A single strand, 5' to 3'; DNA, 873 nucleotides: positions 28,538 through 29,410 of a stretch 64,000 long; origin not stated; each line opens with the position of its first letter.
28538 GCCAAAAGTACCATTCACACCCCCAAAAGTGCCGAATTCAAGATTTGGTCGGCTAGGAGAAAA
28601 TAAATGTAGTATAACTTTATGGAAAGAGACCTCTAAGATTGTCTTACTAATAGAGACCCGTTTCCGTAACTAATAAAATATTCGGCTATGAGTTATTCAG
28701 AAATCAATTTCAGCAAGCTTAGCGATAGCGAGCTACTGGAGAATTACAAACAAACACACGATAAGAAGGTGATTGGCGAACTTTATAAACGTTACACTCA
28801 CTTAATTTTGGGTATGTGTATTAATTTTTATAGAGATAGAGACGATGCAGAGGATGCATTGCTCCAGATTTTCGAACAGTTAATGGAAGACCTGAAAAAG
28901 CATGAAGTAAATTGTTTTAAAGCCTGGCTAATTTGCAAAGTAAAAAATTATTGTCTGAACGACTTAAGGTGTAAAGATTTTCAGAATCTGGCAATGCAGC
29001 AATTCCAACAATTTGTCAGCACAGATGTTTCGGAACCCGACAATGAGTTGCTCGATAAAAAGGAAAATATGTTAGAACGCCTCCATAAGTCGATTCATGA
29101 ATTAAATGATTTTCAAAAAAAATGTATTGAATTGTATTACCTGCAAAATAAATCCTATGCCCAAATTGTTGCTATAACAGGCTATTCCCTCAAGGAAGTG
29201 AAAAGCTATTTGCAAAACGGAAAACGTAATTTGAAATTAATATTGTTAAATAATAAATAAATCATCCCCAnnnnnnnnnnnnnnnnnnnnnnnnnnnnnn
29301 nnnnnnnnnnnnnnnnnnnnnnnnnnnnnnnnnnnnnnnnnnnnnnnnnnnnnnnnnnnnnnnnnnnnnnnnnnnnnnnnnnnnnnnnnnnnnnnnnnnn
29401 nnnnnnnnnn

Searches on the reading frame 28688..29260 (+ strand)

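Call 96: search_protein_families(library=pfam, proteins=[window:28688-29260:+])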
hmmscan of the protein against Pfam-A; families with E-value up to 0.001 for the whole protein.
window:28688-29260:+ (190 aa): 3 families
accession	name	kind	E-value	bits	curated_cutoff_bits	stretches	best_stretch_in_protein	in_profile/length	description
PF08281.18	Sigma70_r4_2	-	1.8e-08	34.3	25.7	1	130-182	2-54/54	Sigma-70, region 4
PF04542.20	Sigma70_r2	-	1.3e-06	28.5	24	1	32-97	1-69/71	Sigma-70 region 2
PF04545.22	Sigma70_r4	-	0.00024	21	24.1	1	136-183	2-49/50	Sigma-70, region 4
